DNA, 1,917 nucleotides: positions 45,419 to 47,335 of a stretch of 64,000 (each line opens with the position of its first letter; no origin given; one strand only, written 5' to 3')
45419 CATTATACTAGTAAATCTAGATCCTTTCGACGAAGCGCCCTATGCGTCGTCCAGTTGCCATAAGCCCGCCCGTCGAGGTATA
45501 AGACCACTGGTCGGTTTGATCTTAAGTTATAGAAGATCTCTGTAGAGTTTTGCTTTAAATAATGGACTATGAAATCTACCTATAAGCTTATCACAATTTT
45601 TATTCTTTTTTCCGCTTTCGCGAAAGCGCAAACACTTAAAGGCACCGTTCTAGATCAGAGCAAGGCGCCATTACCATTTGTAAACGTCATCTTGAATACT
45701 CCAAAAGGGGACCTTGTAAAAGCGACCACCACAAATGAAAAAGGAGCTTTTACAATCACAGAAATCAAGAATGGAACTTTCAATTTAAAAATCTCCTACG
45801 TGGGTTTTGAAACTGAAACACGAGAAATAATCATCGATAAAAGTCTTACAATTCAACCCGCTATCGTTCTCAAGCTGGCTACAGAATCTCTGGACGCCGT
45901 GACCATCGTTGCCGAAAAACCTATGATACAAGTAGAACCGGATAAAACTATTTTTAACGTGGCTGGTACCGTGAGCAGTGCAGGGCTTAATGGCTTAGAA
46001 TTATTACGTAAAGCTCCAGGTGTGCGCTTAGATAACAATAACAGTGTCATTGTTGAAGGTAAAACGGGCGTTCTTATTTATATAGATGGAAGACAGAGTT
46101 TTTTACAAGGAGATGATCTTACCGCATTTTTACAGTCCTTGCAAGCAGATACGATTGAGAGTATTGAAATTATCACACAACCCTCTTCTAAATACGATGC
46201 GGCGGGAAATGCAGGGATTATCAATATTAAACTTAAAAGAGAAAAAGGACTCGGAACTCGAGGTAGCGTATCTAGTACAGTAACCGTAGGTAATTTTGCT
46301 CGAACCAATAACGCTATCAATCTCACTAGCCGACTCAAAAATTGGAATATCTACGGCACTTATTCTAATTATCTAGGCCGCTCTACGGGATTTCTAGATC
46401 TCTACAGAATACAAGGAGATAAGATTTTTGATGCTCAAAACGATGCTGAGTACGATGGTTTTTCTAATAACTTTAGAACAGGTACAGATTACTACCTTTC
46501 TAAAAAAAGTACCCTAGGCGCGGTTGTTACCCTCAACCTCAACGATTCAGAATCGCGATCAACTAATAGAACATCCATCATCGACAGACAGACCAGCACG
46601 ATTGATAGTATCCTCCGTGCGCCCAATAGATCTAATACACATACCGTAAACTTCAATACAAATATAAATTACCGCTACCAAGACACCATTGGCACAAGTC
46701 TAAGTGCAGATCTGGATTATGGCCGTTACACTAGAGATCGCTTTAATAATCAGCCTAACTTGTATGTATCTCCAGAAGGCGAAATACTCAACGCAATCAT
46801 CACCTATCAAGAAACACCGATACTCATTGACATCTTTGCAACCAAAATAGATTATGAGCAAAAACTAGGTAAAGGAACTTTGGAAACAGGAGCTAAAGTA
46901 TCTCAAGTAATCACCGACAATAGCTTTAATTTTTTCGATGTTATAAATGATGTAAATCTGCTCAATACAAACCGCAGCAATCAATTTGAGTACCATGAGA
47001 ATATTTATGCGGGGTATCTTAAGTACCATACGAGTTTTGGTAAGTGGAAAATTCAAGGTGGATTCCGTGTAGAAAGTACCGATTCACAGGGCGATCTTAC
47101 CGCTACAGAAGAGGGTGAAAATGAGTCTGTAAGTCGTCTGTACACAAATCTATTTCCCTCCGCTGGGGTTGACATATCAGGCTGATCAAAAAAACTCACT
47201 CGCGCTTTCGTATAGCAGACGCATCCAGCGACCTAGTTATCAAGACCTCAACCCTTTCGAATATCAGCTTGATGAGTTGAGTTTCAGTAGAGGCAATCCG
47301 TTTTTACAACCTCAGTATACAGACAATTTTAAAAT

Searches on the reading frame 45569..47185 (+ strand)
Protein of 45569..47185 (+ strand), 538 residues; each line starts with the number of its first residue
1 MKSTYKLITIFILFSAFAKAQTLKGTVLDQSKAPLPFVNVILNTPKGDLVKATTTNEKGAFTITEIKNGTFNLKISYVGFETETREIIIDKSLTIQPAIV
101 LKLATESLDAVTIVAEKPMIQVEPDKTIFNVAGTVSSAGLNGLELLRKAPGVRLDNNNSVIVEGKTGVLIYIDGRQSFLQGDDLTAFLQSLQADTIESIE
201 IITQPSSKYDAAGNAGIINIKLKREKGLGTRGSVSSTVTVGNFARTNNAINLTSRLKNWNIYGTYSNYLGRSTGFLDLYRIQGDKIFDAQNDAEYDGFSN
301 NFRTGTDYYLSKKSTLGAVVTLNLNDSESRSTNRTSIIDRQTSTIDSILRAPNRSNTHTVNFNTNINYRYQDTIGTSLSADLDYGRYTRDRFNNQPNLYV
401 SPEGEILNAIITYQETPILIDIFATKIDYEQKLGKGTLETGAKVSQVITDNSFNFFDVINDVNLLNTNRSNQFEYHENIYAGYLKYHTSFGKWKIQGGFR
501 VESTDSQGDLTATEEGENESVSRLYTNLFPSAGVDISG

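Call 16: search_protein_families(library=pfam, proteins=[window:45569-47185:+], max_evalue=0.001)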
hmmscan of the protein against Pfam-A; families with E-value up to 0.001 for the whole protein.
window:45569-47185:+ (538 aa): 5 families
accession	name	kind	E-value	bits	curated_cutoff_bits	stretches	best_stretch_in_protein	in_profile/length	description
PF14905.12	OMP_b-brl_3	-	7e-37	127.9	27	1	372-534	4-165/408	Outer membrane protein beta-barrel family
PF13715.12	CarbopepD_reg_2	-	2.5e-17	63.1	32.2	1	23-113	1-88/88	CarboxypepD_reg-like domain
PF13620.12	CarboxypepD_reg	-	3.2e-15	56.7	32.3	1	22-91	1-71/82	Carboxypeptidase regulatory-like domain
PF07715.20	Plug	-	6.1e-05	23.9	23.9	1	141-216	24-106/107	TonB-dependent Receptor Plug Domain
PF17210.9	SdrD_B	-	0.00016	22.3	29.7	1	29-76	18-65/112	SdrD B-like domain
